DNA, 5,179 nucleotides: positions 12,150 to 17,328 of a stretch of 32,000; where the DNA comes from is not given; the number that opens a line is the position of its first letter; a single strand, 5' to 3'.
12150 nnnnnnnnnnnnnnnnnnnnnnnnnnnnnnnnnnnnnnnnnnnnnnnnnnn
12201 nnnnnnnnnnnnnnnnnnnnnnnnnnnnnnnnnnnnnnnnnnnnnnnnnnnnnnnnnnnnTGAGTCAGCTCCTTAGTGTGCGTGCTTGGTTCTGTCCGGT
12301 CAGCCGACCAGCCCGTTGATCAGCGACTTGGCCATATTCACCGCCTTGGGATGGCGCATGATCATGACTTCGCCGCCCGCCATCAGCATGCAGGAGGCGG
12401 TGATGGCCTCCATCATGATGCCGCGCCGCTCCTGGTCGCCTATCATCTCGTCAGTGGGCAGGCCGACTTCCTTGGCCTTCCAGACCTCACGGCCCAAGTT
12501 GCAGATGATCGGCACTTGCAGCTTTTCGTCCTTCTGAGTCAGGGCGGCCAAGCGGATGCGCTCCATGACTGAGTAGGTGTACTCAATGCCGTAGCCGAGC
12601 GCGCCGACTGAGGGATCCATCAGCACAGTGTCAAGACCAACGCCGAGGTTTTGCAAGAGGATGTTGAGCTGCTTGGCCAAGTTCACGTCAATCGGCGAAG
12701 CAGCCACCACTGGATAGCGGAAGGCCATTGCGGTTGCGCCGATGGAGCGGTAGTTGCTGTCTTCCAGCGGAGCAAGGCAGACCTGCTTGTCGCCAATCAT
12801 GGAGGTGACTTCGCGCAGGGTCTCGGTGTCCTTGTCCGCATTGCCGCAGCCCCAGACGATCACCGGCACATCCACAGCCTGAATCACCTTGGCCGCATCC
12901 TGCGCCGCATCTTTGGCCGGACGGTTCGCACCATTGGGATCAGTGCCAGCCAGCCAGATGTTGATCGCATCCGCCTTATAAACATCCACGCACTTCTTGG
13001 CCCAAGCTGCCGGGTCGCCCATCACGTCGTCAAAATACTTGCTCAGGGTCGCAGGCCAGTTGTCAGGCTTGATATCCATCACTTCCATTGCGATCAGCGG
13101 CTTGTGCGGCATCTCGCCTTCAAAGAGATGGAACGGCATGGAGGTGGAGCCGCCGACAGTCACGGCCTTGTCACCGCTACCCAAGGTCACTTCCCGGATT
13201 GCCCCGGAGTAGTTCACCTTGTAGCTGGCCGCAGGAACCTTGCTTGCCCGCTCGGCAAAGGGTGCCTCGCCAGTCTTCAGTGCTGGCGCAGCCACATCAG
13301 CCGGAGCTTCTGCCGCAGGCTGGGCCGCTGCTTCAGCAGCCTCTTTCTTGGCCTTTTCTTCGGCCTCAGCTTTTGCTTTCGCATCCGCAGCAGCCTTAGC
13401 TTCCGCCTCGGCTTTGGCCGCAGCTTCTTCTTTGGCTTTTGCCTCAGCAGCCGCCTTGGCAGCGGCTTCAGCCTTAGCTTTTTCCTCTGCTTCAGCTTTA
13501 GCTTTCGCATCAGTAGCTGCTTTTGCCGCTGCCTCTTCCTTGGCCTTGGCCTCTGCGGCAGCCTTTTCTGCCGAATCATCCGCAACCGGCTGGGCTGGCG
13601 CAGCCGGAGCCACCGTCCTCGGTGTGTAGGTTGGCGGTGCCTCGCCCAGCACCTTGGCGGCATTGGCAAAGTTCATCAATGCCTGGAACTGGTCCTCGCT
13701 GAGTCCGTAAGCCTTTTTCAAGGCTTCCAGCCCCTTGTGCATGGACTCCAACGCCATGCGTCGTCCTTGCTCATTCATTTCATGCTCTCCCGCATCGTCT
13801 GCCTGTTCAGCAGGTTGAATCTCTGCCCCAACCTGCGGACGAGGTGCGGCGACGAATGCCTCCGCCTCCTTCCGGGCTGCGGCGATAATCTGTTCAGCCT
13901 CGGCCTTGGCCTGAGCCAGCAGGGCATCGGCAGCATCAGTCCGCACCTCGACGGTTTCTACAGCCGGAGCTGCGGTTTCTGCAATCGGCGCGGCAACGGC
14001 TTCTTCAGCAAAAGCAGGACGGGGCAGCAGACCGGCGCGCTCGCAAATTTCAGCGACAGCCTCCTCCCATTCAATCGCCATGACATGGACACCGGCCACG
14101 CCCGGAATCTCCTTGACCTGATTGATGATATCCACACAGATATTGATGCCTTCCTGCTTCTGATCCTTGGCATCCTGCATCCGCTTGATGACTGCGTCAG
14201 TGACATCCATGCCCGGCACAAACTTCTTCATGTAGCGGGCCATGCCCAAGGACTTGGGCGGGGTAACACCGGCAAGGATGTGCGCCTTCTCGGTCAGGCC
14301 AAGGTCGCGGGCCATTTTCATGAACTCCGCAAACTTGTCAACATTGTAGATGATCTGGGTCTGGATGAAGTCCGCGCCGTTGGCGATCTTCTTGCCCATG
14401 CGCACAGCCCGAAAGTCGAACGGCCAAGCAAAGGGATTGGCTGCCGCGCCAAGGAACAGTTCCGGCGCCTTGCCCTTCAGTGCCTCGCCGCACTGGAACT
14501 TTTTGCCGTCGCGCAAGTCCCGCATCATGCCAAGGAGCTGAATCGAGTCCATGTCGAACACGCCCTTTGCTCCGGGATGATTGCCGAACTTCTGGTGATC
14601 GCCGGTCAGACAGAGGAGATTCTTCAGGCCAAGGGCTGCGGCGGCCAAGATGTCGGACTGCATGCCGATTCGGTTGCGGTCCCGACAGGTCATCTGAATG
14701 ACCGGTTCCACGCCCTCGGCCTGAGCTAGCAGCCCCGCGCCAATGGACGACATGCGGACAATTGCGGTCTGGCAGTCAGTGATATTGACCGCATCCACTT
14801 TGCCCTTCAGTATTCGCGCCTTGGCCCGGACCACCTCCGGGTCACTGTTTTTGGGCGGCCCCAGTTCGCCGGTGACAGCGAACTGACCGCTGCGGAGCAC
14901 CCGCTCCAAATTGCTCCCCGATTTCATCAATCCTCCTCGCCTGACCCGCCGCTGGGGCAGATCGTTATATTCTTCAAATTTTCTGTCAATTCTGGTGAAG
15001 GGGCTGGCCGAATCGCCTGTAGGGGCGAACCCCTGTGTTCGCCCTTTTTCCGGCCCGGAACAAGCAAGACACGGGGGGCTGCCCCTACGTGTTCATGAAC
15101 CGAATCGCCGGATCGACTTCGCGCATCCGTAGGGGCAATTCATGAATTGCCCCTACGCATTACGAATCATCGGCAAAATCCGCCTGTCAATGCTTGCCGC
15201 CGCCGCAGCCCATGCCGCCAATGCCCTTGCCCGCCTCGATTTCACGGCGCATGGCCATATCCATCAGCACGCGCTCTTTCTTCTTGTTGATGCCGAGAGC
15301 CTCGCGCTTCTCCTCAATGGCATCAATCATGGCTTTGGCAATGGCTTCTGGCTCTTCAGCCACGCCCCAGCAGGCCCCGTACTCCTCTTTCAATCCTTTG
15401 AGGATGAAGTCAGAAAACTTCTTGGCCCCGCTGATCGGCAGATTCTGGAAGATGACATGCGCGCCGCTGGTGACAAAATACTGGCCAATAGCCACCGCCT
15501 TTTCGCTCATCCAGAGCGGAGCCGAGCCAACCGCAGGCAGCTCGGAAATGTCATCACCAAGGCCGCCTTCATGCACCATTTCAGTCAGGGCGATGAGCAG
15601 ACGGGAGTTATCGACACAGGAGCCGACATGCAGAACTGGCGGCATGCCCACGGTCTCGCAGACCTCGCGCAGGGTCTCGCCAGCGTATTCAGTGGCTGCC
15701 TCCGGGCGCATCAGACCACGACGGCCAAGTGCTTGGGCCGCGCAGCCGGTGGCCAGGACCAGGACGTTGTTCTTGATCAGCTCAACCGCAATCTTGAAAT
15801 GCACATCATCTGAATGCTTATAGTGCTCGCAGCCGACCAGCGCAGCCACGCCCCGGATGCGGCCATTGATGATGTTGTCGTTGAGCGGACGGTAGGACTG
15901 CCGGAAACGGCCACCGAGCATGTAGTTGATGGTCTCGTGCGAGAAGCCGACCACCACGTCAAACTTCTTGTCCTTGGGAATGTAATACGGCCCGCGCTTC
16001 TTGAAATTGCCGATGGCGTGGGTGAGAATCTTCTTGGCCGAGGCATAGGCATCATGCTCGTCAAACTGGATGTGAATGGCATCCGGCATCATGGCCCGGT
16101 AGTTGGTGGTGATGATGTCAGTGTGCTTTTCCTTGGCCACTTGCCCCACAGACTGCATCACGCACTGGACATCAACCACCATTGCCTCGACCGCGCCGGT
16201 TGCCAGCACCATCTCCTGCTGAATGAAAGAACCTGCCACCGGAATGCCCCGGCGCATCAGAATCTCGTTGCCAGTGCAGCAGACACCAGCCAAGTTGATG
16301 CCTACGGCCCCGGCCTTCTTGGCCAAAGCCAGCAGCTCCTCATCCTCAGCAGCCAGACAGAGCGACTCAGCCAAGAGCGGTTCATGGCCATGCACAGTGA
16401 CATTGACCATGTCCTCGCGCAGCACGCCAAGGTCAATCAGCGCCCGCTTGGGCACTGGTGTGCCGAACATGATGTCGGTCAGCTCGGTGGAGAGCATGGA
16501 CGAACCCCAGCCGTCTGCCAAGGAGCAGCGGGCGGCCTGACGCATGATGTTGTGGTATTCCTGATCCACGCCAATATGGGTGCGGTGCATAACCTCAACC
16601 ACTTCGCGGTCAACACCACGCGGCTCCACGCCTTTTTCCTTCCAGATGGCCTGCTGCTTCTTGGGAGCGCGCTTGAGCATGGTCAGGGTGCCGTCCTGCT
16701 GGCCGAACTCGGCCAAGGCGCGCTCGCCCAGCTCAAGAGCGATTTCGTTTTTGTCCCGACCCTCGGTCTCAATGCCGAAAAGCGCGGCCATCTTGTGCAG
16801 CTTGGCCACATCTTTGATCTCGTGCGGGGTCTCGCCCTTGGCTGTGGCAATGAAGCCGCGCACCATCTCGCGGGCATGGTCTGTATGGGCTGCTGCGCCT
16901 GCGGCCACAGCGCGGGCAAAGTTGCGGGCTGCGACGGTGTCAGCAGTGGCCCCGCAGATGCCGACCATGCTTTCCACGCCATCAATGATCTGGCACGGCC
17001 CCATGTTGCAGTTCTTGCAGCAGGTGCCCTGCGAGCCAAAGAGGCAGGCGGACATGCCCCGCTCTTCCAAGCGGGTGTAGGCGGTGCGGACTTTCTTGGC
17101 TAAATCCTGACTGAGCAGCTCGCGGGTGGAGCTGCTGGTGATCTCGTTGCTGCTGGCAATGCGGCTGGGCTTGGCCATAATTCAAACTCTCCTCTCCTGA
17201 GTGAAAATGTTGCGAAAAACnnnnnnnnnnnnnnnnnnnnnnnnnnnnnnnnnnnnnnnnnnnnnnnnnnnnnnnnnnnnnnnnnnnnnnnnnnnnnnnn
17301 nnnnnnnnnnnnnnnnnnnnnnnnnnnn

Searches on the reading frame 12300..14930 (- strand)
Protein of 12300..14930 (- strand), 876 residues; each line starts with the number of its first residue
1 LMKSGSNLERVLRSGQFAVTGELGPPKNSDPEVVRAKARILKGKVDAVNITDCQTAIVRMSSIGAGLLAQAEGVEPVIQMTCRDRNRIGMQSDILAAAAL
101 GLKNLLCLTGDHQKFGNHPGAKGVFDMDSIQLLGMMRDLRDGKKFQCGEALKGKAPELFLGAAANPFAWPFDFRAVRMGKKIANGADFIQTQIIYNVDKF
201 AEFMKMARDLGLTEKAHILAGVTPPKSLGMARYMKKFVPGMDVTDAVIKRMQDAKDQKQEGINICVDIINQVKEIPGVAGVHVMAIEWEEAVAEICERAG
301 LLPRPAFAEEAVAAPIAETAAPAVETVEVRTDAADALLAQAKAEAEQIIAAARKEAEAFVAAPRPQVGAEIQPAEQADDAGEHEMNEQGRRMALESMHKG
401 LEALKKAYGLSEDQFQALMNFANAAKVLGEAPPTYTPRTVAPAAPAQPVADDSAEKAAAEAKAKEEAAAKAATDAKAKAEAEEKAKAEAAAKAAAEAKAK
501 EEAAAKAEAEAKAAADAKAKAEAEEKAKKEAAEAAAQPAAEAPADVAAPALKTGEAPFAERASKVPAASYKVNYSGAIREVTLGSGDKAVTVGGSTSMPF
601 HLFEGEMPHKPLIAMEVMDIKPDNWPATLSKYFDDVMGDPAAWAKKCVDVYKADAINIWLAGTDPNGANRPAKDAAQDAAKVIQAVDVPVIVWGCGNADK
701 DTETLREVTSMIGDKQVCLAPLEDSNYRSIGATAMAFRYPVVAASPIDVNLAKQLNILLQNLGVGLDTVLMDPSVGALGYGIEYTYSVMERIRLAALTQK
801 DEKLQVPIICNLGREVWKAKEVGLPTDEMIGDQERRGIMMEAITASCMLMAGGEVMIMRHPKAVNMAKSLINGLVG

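Call 8: search_protein_families(library=pfam, proteins=[window:12300-14930:-], max_evalue=0.0001)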
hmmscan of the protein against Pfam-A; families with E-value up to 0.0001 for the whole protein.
window:12300-14930:- (876 aa): 2 families
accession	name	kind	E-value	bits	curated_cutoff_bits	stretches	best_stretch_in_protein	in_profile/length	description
PF03599.22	CdhD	-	3.7e-44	151.5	24.8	1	580-858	1-240/387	CO dehydrogenase/acetyl-CoA synthase delta subunit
PF02219.23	MTHFR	-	9.8e-37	127.3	24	1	8-300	2-287/287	Methylenetetrahydrofolate reductase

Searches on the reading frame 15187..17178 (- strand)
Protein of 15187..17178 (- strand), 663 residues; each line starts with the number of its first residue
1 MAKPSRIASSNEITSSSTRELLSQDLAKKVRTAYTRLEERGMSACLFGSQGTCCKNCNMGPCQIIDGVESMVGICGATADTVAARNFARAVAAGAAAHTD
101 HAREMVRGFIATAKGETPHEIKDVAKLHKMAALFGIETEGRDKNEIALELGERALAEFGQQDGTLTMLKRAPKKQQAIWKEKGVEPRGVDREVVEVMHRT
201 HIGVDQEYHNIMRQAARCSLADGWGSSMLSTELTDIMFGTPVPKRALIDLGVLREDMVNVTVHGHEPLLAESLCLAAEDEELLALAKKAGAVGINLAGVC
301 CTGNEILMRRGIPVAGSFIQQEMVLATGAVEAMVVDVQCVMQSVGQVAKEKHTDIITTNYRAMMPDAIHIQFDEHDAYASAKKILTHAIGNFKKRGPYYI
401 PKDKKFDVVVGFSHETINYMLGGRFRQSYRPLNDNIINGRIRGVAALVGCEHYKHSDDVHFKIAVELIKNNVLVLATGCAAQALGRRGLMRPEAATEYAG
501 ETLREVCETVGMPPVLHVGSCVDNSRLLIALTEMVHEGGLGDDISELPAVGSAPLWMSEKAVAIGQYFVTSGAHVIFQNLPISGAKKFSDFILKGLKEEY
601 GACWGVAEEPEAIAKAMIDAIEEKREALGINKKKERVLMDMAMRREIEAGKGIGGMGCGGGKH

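Call 8: search_protein_families(library=pfam, proteins=[window:15187-17178:-], max_evalue=0.0001)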
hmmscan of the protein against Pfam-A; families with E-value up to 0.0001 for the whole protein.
window:15187-17178:- (663 aa): 1 family
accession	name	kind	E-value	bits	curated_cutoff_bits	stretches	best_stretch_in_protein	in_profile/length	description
PF03063.25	Prismane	-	2.4e-152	508.6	27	1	52-610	1-512/513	Prismane/CO dehydrogenase family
